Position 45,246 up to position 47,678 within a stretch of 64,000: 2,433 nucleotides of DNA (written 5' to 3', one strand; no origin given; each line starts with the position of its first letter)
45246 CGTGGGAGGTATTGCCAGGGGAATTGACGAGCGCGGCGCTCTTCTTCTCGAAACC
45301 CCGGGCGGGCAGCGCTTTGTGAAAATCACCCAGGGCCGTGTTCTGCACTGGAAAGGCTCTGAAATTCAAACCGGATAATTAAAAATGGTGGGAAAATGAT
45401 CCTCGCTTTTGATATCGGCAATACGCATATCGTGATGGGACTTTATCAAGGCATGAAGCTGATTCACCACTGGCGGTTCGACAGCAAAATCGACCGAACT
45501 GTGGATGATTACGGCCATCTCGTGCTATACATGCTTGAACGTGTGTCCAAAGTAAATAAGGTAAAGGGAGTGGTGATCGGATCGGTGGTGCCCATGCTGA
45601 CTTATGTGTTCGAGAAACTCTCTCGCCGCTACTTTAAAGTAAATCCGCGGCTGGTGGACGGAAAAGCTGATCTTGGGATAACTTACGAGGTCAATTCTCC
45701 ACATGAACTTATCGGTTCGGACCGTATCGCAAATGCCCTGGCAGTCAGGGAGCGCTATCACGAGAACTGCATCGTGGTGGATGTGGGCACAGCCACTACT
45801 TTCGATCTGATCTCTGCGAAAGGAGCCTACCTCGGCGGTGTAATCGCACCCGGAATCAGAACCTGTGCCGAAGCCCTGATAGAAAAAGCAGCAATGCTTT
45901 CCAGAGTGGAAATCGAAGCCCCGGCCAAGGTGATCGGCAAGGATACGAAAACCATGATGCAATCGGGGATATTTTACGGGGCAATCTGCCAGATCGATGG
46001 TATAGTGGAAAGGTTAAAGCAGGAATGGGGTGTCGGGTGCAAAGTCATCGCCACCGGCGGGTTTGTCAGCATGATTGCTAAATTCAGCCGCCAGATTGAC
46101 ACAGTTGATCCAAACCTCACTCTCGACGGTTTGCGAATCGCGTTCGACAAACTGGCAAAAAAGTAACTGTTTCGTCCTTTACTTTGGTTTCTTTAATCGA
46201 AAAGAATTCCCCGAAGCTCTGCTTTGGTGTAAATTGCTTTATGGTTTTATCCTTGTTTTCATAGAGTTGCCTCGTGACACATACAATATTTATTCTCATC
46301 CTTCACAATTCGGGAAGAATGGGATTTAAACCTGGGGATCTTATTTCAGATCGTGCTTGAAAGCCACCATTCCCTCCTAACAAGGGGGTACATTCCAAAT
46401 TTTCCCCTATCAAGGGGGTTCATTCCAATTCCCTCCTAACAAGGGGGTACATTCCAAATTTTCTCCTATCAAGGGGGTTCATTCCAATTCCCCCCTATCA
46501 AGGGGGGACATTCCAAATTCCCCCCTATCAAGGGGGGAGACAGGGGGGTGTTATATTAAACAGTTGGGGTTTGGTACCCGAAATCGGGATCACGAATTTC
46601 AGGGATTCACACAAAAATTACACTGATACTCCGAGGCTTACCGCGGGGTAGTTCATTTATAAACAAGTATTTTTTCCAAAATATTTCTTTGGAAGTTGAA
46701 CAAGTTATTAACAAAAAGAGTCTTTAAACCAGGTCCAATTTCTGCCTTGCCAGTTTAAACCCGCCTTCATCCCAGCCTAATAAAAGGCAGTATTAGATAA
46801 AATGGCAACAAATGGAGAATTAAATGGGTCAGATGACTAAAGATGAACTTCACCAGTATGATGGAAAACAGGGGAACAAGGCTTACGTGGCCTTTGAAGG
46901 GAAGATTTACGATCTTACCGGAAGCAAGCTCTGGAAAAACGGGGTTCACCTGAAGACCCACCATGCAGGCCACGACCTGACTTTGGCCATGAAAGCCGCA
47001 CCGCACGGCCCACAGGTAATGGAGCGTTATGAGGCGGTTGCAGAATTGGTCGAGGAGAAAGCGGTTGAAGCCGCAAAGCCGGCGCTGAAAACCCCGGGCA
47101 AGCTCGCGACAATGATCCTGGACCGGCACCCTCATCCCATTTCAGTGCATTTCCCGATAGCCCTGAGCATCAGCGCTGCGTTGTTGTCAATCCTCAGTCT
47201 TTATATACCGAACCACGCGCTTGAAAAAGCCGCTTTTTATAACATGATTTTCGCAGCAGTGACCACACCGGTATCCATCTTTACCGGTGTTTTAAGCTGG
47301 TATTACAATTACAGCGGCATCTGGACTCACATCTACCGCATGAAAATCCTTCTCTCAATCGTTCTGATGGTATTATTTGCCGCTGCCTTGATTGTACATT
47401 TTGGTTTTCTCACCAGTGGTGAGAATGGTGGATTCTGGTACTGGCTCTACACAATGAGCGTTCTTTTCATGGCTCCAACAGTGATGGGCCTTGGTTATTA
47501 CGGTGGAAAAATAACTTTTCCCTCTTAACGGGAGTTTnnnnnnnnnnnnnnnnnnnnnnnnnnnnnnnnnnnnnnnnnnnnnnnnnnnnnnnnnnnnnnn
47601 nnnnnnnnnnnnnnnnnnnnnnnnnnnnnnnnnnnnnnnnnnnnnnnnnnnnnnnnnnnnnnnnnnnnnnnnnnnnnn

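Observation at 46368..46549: Expanded tandem hairpin array inside element copy C, downstream of coaX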

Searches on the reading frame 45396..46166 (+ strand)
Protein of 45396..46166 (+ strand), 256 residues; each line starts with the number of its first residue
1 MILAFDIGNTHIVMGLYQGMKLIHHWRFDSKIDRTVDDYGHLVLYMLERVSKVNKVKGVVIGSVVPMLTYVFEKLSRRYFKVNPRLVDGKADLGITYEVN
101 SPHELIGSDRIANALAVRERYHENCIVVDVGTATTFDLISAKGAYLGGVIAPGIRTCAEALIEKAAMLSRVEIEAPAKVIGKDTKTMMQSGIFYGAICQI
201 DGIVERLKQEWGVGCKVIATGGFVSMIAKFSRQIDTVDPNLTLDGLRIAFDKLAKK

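Call 13: find_encoding_contigs(protein=window:45396-46166:+, flank=3000, max_places=10)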
Protein window:45396-46166:+ (256 aa): 4 contigs read that carry it; 3 places shown.
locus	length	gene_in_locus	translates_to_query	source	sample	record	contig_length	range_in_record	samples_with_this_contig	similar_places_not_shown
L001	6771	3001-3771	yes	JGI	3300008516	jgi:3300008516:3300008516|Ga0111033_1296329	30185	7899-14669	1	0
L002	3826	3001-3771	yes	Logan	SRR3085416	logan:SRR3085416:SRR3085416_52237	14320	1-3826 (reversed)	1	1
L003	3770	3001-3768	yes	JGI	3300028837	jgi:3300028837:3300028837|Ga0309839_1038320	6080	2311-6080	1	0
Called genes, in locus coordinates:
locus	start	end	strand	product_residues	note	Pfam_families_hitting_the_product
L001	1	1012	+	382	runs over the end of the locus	PF13439:Glyco_transf_4, PF13477:Glyco_trans_4_2, PF13579:Glyco_trans_4_4, PF20706:GT4-conflict, PF00534:Glycos_transf_1, PF13692:Glyco_trans_1_4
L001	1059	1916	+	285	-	PF02749:QRPTase_N, PF01729:QRPTase_C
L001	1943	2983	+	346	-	PF03099:BPL_LplA_LipB, PF02237:BPL_C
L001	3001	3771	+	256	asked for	PF03309:Pan_kinase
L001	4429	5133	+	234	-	PF00173:Cyt-b5 (weak), PF09990:DUF2231 (weak)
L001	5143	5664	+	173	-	PF02915:Rubrerythrin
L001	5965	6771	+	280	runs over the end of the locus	PF01592:NifU_N, PF04324:Fer2_BFD, PF01106:NifU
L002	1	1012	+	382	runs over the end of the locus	PF13439:Glyco_transf_4, PF13477:Glyco_trans_4_2, PF13579:Glyco_trans_4_4, PF20706:GT4-conflict, PF00534:Glycos_transf_1, PF13692:Glyco_trans_1_4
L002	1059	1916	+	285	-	PF02749:QRPTase_N, PF01729:QRPTase_C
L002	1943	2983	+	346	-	PF03099:BPL_LplA_LipB, PF02237:BPL_C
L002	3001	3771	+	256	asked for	PF03309:Pan_kinase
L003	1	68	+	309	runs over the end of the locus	PF01745:IPT (faint), PF01715:IPPT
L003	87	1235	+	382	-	PF13439:Glyco_transf_4, PF13477:Glyco_trans_4_2, PF13579:Glyco_trans_4_4, PF20706:GT4-conflict, PF00534:Glycos_transf_1, PF13692:Glyco_trans_1_4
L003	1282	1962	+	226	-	PF02749:QRPTase_N, PF01729:QRPTase_C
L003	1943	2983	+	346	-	PF03099:BPL_LplA_LipB, PF02237:BPL_C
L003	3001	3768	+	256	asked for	PF03309:Pan_kinase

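Call 35: find_homologous_proteins(query=window:45396-46166:+, max_evalue=1e-40)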
Query window:45396-46166:+ (256 aa): 7034 proteins with E <= 1e-40 among 8000 candidates; the best 120 are listed.
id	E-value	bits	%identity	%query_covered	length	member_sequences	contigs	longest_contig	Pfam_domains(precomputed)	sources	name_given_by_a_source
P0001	2.0e-156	537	94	100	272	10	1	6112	PF03309.21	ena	-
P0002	3.7e-148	510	88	100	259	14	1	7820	PF03309.21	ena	-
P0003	1.6e-143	495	87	100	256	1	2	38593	PF03309.21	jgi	-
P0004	1.7e-140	485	85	100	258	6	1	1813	PF03309.21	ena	-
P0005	1.3e-125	436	75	99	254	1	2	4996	PF03309.21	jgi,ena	-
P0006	2.1e-123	429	74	100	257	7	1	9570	PF03309.21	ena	-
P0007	2.2e-123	429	75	100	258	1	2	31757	PF03309.21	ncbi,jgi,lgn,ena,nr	ncbi:MAG TPA: type III pantothenate kinase [archaeon]|nr:type III pantothenate kinase [archaeon]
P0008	1.9e-121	422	74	100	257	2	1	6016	PF03309.21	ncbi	ncbi:MAG: type III pantothenate kinase [Candidatus Glassbacteria bacterium]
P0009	1.1e-120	420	75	99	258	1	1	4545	PF03309.21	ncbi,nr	ncbi:MAG: type III pantothenate kinase [Gemmatimonadota bacterium]|nr:type III pantothenate kinase [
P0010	3.0e-120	418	74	99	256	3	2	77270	PF03309.21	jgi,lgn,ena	-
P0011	2.3e-119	416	74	100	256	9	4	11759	PF03309.21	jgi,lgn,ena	-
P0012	2.4e-119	416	72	98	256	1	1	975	PF03309.21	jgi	-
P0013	9.2e-119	414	72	100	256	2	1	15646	PF03309.21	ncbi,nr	ncbi:MAG: type III pantothenate kinase [Candidatus Glassbacteria bacterium]|nr:type III pantothenate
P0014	7.9e-118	411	71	100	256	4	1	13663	PF03309.21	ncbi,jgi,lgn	-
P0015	3.9e-117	408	73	98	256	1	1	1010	PF03309.21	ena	-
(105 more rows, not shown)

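Call 36: find_encoding_contigs(protein=P0001, flank=4000, max_places=4)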
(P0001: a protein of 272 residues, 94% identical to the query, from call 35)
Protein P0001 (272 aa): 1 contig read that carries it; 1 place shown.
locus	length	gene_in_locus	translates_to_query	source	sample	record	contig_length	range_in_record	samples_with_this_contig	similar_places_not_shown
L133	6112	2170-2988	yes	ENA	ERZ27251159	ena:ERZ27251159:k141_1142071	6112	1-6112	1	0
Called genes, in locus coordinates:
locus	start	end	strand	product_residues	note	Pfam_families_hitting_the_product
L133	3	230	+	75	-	?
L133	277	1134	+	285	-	PF02749:QRPTase_N, PF01729:QRPTase_C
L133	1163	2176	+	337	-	PF03099:BPL_LplA_LipB, PF02237:BPL_C (weak)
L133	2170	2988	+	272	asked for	PF03309:Pan_kinase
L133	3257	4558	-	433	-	PF05598:DUF772, PF01609:DDE_Tnp_1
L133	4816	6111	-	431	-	?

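Call 37: find_encoding_contigs(protein=P0002, flank=4000, max_places=4)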
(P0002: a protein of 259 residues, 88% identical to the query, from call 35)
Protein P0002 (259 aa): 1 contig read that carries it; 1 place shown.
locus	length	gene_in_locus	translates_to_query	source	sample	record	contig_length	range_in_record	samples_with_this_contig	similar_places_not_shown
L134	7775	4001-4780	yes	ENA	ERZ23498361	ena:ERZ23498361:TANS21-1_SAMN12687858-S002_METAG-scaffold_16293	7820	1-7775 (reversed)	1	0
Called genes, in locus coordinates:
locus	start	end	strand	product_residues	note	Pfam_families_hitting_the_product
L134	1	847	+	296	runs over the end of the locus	?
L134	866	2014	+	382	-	PF13439:Glyco_transf_4, PF13477:Glyco_trans_4_2, PF13579:Glyco_trans_4_4, PF20706:GT4-conflict, PF00534:Glycos_transf_1, PF13692:Glyco_trans_1_4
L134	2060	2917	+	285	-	PF02749:QRPTase_N, PF01729:QRPTase_C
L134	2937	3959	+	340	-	PF03099:BPL_LplA_LipB, PF02237:BPL_C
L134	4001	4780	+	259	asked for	PF03309:Pan_kinase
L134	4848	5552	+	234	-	PF00173:Cyt-b5, PF09990:DUF2231 (weak)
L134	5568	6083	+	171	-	PF02915:Rubrerythrin (weak)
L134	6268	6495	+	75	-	-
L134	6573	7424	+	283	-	PF01592:NifU_N, PF04324:Fer2_BFD, PF01106:NifU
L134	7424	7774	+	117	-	?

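Call 38: find_encoding_contigs(protein=P0003, flank=4000, max_places=4)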
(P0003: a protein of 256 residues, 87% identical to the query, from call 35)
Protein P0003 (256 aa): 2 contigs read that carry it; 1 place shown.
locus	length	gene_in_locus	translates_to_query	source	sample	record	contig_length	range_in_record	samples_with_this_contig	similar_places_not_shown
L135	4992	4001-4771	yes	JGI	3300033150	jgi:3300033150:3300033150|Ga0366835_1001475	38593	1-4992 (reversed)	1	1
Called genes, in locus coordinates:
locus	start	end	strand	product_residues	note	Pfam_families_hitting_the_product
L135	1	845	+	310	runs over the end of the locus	PF01745:IPT (faint), PF13671:AAA_33 (faint), PF01715:IPPT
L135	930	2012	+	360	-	PF13439:Glyco_transf_4, PF13477:Glyco_trans_4_2, PF13579:Glyco_trans_4_4, PF20706:GT4-conflict, PF00534:Glycos_transf_1, PF13692:Glyco_trans_1_4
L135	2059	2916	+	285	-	PF02749:QRPTase_N, PF01729:QRPTase_C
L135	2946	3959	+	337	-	PF03099:BPL_LplA_LipB, PF02237:BPL_C (weak)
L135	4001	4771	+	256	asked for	PF03309:Pan_kinase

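Call 42: find_encoding_contigs(protein=P0004, flank=2000, max_places=3)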
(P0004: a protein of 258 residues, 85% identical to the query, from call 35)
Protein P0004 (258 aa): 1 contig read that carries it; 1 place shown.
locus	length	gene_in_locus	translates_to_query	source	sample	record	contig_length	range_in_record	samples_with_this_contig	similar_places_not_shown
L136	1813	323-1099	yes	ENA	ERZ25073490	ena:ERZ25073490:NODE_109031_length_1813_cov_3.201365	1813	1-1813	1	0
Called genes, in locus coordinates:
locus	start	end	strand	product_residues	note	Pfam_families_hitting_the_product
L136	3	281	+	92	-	?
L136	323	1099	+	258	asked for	PF03309:Pan_kinase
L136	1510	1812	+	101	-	?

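Call 43: find_encoding_contigs(protein=P0010, flank=2500, max_places=3)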
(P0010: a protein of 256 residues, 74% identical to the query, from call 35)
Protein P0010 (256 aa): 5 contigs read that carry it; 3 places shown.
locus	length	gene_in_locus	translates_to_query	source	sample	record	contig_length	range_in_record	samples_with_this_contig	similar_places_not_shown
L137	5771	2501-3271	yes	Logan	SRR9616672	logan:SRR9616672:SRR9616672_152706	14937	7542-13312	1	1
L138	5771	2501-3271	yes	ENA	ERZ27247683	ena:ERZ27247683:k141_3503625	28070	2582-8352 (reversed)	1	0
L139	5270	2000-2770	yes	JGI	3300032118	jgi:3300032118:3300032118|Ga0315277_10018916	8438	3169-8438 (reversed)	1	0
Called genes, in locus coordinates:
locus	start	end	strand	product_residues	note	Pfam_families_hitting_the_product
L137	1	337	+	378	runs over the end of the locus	PF13439:Glyco_transf_4, PF13477:Glyco_trans_4_2, PF13579:Glyco_trans_4_4, PF20706:GT4-conflict, PF00534:Glycos_transf_1, PF13692:Glyco_trans_1_4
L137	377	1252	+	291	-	PF02749:QRPTase_N, PF01729:QRPTase_C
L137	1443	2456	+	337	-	PF03099:BPL_LplA_LipB, PF02237:BPL_C (weak)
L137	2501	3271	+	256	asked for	PF03309:Pan_kinase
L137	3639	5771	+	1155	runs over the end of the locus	PF13620:CarboxypepD_reg, PF13715:CarbopepD_reg_2, PF07715:Plug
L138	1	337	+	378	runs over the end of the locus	PF13439:Glyco_transf_4, PF13477:Glyco_trans_4_2, PF13579:Glyco_trans_4_4, PF20706:GT4-conflict, PF00534:Glycos_transf_1, PF13692:Glyco_trans_1_4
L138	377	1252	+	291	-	PF02749:QRPTase_N, PF01729:QRPTase_C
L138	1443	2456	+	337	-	PF03099:BPL_LplA_LipB, PF02237:BPL_C (weak)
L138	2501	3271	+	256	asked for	PF03309:Pan_kinase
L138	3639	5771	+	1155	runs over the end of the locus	PF13620:CarboxypepD_reg, PF13715:CarbopepD_reg_2, PF07715:Plug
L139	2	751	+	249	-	?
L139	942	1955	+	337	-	PF03099:BPL_LplA_LipB, PF02237:BPL_C (weak)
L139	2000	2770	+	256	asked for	PF03309:Pan_kinase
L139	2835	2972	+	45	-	-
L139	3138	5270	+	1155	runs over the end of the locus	PF13620:CarboxypepD_reg, PF13715:CarbopepD_reg_2, PF07715:Plug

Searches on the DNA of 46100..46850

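Call 9: search_rna_families(source=window, start=46100, end=46850, threshold=evalue, max_evalue=10, show_alignments=3)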
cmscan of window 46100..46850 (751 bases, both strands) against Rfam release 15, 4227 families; matches with E-value up to 10: 7.
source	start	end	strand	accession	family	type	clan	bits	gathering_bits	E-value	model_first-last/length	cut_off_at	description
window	46391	46518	+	RF02320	TtnuHACA13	Gene; snRNA; snoRNA; HACA-box;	-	19.8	100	0.84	1-134/134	no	Tetrahymena snoRNA TtnuHACA13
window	46654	46742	+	RF02911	Baculoviridae_NAE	Cis-reg;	-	16.8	51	8.2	1-200/200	no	Baculoviridae Nucleocapsid Assembly essential Element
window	46244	46279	-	RF01320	CRISPR-DR7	Gene; CRISPR;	CL00015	16.2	37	4.2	1-37/37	no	CRISPR RNA direct repeat element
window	46514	46599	+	RF02628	Hrs1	Gene; sRNA;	-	15.8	56.4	2.8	1-74/74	no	Hfq-regulated sRNA 1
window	46489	46538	+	RF03891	mir-2545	Gene; miRNA;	-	15.8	94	6.7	1-118/118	no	mir-2545 microRNA precursor family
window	46488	46541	-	RF01762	whalefall-1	Gene; sRNA;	-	13.6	37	1.8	1-56/56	no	Whalefall-1 RNA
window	46486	46541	+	RF01762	whalefall-1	Gene; sRNA;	-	12.9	37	3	1-56/56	no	Whalefall-1 RNA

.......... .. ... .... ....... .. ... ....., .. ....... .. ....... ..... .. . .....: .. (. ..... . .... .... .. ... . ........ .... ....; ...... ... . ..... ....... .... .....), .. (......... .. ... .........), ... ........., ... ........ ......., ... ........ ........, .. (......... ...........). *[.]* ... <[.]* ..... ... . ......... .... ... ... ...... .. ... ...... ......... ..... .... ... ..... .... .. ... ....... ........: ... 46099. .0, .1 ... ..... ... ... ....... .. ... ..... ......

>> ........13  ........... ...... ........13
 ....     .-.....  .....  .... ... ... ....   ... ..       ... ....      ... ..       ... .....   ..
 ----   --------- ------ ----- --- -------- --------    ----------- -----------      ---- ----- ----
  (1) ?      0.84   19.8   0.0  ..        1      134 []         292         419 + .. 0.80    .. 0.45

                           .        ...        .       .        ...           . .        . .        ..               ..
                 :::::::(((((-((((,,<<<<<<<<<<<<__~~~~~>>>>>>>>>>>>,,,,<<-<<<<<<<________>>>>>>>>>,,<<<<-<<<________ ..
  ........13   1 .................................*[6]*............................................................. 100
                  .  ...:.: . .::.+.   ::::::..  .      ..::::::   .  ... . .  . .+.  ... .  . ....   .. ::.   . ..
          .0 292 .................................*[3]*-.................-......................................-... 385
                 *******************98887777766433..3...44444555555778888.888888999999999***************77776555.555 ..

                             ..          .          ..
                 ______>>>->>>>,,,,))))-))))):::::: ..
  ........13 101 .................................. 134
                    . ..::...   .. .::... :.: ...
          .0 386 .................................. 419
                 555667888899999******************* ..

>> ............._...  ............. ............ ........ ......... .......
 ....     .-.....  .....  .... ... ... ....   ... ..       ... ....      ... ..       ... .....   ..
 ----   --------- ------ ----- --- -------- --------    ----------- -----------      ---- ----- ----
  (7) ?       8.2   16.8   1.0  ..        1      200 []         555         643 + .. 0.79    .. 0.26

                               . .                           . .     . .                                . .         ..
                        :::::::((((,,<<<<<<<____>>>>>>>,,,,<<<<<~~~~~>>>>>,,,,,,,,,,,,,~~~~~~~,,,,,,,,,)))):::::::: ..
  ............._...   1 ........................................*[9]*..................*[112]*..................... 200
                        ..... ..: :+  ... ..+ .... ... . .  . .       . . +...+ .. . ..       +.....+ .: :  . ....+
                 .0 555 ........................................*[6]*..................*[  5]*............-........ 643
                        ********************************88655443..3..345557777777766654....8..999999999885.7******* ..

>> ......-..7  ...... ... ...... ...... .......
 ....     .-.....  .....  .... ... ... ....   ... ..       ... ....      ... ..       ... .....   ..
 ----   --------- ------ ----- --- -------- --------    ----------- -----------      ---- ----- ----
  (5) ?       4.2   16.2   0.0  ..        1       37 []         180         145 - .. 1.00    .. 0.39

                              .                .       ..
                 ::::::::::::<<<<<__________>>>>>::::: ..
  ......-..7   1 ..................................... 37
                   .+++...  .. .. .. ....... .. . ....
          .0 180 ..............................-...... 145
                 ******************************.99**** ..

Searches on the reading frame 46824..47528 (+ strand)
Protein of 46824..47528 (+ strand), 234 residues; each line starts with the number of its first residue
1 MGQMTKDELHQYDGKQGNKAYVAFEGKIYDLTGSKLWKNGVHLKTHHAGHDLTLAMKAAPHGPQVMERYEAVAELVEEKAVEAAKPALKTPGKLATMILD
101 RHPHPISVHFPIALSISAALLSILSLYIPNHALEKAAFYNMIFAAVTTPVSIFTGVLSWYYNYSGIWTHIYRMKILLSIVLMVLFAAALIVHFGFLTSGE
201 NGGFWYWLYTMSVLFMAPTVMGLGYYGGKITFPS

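Call 14: find_encoding_contigs(protein=window:46824-47528:+, flank=3000, max_places=10)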
Protein window:46824-47528:+ (234 aa): 3 contigs read that carry it; 2 places shown.
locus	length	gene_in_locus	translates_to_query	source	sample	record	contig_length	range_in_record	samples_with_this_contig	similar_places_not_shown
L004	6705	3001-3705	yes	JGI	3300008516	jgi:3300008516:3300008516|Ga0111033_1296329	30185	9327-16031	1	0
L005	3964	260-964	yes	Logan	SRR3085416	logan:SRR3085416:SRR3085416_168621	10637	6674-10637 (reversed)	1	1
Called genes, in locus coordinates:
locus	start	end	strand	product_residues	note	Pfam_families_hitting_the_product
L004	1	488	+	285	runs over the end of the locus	PF02749:QRPTase_N, PF01729:QRPTase_C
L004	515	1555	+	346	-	PF03099:BPL_LplA_LipB, PF02237:BPL_C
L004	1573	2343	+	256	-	PF03309:Pan_kinase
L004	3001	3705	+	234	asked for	PF00173:Cyt-b5 (weak), PF09990:DUF2231 (weak)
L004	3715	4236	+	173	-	PF02915:Rubrerythrin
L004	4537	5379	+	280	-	PF01592:NifU_N, PF04324:Fer2_BFD, PF01106:NifU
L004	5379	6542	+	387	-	PF00266:Aminotran_5, PF01212:Beta_elim_lyase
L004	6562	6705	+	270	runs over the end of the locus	PF01149:Fapy_DNA_glyco, PF06831:H2TH, PF06827:zf-FPG_IleRS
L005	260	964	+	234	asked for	PF00173:Cyt-b5 (weak), PF09990:DUF2231 (weak)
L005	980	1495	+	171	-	PF02915:Rubrerythrin (faint)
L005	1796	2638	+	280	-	PF01592:NifU_N, PF04324:Fer2_BFD, PF01106:NifU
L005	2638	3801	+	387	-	PF00266:Aminotran_5, PF01212:Beta_elim_lyase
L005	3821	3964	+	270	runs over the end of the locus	PF01149:Fapy_DNA_glyco, PF06831:H2TH, PF06827:zf-FPG_IleRS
